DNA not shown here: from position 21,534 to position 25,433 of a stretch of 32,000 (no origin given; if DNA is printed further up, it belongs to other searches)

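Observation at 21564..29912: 8.3-kb uninterrupted ORF encoding a 2,782-aa multi-propeller / FN3 / single-pass giant surface protein with a cytoplasmic tail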

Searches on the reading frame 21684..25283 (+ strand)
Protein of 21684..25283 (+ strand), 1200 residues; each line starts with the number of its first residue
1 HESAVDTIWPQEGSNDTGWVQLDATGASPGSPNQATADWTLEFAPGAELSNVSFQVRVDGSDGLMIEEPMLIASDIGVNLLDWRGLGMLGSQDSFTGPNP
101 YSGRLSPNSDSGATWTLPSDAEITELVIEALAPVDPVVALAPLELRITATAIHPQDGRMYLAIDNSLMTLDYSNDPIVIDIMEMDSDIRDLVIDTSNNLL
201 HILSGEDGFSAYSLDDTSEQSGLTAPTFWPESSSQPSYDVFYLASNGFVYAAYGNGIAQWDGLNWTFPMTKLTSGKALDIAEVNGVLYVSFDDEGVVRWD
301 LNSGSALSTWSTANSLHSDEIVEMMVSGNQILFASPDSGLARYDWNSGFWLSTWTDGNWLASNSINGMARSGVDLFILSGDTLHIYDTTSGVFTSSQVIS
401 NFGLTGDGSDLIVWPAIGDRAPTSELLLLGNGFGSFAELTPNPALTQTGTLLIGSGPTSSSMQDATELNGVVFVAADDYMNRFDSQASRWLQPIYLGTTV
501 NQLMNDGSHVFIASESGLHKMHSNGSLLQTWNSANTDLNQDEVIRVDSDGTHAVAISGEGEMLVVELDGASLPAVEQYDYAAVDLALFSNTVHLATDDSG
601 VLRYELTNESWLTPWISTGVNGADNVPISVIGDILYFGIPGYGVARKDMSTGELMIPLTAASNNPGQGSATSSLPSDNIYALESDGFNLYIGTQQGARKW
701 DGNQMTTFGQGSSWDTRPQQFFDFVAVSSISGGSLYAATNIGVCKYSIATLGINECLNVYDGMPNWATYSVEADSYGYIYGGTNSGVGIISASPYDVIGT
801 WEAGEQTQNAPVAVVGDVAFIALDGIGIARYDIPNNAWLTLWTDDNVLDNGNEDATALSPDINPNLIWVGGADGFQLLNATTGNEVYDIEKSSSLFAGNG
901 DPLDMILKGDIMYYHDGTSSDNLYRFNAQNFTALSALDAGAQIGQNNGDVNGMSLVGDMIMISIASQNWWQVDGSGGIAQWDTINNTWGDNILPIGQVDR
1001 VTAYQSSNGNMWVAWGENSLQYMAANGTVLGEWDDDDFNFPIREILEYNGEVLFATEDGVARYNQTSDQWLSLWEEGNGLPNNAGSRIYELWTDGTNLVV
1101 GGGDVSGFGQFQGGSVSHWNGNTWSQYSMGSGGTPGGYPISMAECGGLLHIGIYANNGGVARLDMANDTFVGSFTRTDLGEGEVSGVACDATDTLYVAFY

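Call 46: predict_structure(alignment_id=A2)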
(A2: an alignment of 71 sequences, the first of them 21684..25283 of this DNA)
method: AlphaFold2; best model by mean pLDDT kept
length: 1200 residues; sequences in the alignment: 71
mean_pLDDT: 79.9   pTM: 0.43
mean pLDDT of the five models: 79.9, 74.8, 74.3, 74.2, 70.6
residues with pLDDT >= 90: 392; 70-90: 567; 50-70: 119; < 50: 122
segments of 3 or more residues with pLDDT < 50: 1-19, 45-53, 75-77, 87-133, 616-623, 663-670, 803-809, 969-974, 996-999
pLDDT, mean of each block of 10 residues (from residue 1): 37 43 59 61 48 50 56 55 50 35 31 33 40 47 81 94 93 84 90 92 89 90 76 70 93 90 88 86 93 92 89 86 92 94 86 90 94 93 91 89 85 93 93 88 83 74 83 86 73 83 90 94 87 90 92 88 88 83 84 78 86 58 66 85 81 73 46 81 88 91 86 84 79 83 90 90 88 82 84 84 48 87 80 79 84 85 90 91 90 87 89 89 91 90 82 84 70 64 88 55 81 82 85 78 87 90 89 91 89 92 74 89 89 83 90 86 91 77 78 75
secondary structure, 60 per line:
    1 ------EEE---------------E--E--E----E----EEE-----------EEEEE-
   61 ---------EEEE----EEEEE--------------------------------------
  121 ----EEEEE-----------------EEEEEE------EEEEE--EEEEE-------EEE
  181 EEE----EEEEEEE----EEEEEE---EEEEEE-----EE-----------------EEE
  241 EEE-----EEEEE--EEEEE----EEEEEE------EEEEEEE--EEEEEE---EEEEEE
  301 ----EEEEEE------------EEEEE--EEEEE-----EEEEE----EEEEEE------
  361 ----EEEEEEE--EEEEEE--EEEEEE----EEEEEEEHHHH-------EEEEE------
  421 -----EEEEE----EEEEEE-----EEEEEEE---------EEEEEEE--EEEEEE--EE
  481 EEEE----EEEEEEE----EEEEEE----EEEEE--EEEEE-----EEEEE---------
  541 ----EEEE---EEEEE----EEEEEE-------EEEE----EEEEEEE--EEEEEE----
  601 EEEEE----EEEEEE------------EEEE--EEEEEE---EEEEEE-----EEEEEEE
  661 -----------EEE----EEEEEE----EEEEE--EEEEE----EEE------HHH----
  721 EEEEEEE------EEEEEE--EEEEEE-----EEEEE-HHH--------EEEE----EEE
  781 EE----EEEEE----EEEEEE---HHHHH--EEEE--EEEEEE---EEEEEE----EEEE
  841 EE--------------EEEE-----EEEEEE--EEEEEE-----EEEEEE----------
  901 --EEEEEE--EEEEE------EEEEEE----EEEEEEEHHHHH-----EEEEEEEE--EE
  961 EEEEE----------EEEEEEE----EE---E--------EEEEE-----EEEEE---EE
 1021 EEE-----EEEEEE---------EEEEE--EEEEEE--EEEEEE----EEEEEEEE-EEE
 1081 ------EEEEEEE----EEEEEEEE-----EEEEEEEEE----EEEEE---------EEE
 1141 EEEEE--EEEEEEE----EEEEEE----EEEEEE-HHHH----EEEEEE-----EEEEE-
elements in order (helices of 4 or more, strands of 3 or more residues): E7-9 E41-43 E55-59 E70-73 E78-82 E125-129 E147-152 E159-163 E166-170 E178-183 E188-194 E199-204 E208-213 E238-243 E249-253 E256-260 E265-270 E277-283 E286-291 E295-300 E305-310 E323-327 E330-334 E340-344 E349-354 E365-371 E374-379 E382-387 E392-398 H399-402 E410-414 E426-430 E435-440 E446-452 E462-468 E471-476 E479-484 E489-495 E500-505 E510-514 E517-521 E527-531 E545-548 E552-556 E561-566 E574-577 E582-588 E591-596 E601-605 E610-615 E628-631 E634-639 E643-648 E654-660 E672-674 E679-684 E689-693 E696-700 E705-707 E721-727 E734-739 E742-747 E753-757 E770-773 E778-782 E787-791 E796-801 H805-809 E812-815 E818-823 E827-832 E837-842 E857-860 E866-871 E874-879 E885-890 E903-908 E911-915 E922-927 E932-938 H939-943 E949-956 E959-965 E976-982 E1001-1005 E1011-1015 E1019-1023 E1029-1034 E1044-1048 E1051-1056 E1059-1064 E1069-1076 E1078-1080 E1087-1093 E1098-1105 E1111-1119 E1124-1128 E1138-1145 E1148-1154 E1159-1164 E1169-1174 H1176-1179 E1184-1189 E1195-1199

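Call 48: fold_search(model_id=the predicted structure, library=pdb)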
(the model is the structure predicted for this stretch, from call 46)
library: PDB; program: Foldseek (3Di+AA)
matches with E <= 10: 1979; with E <= 0.001: 1865
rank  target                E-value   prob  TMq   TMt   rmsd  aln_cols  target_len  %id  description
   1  9cwm_B                2.4e-23  1.00  0.15  0.06  33.0      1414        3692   11  Cryo-EM structure of human Low-density lipoprotein receptor-related protein 2 (released 2025-08-06)
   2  9cwm_A                6.1e-23  1.00  0.16  0.06  30.0      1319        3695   10  Cryo-EM structure of human Low-density lipoprotein receptor-related protein 2 (released 2025-08-06)
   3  4a2l_D                1.0e-21  1.00  0.20  0.31  31.5       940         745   12  Structure of the periplasmic domain of the heparin and heparan sulphate sensing hybrid two component system BT4663 in  (released 2012-05-02)
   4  9i3v_A                1.4e-21  1.00  0.15  0.07  31.0      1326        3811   12  Cryo-EM structure of the human LRP2 ectodomain (released 2026-02-04)
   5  4a2l_B                1.8e-21  1.00  0.16  0.25  28.4       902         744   12  Structure of the periplasmic domain of the heparin and heparan sulphate sensing hybrid two component system BT4663 in  (released 2012-05-02)
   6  8jut_A                2.0e-21  1.00  0.15  0.05  29.3      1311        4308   11  rat megalin RAP complex (released 2024-06-19)
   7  8jxe_B                3.5e-21  1.00  0.15  0.13  29.7      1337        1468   10  rat megalin RAP complex head (released 2024-06-19)
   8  4a2m_A                4.0e-21  1.00  0.16  0.25  28.3       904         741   13  Structure of the periplasmic domain of the heparin and heparan sulphate sensing hybrid two component system BT4663 in  (released 2012-05-02)
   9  3ott_B                4.2e-21  1.00  0.14  0.21  33.0       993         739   12  Crystal Structure of the extracellular domain of the putative one component system BT4673 from B. thetaiotaomicron (released 2011-08-10)
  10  4a2l_F                6.4e-21  1.00  0.15  0.23  28.1       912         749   12  Structure of the periplasmic domain of the heparin and heparan sulphate sensing hybrid two component system BT4663 in  (released 2012-05-02)
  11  4a2m_B                8.5e-21  1.00  0.15  0.22  27.5       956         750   12  Structure of the periplasmic domain of the heparin and heparan sulphate sensing hybrid two component system BT4663 in  (released 2012-05-02)
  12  4a2l_C                8.9e-21  1.00  0.20  0.31  31.2       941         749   12  Structure of the periplasmic domain of the heparin and heparan sulphate sensing hybrid two component system BT4663 in  (released 2012-05-02)
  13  4a2m_D                9.3e-21  1.00  0.16  0.24  27.9       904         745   12  Structure of the periplasmic domain of the heparin and heparan sulphate sensing hybrid two component system BT4663 in  (released 2012-05-02)
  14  4a2l_E                1.0e-20  1.00  0.20  0.31  31.3       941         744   12  Structure of the periplasmic domain of the heparin and heparan sulphate sensing hybrid two component system BT4663 in  (released 2012-05-02)
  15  4a2l_A                1.6e-20  1.00  0.20  0.31  31.3       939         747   12  Structure of the periplasmic domain of the heparin and heparan sulphate sensing hybrid two component system BT4663 in  (released 2012-05-02)
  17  3va6_A                6.3e-20  1.00  0.13  0.20  32.9       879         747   14  Crystal Structure of the extracellular domain of the putative hybrid two component system BT4673 from B. thetaiotaomic (released 2012-06-13)
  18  3ott_A                7.6e-20  1.00  0.13  0.20  33.8       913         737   12  Crystal Structure of the extracellular domain of the putative one component system BT4673 from B. thetaiotaomicron (released 2011-08-10)
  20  3va6_B                2.2e-19  1.00  0.13  0.20  33.1      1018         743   11  Crystal Structure of the extracellular domain of the putative hybrid two component system BT4673 from B. thetaiotaomic (released 2012-06-13)
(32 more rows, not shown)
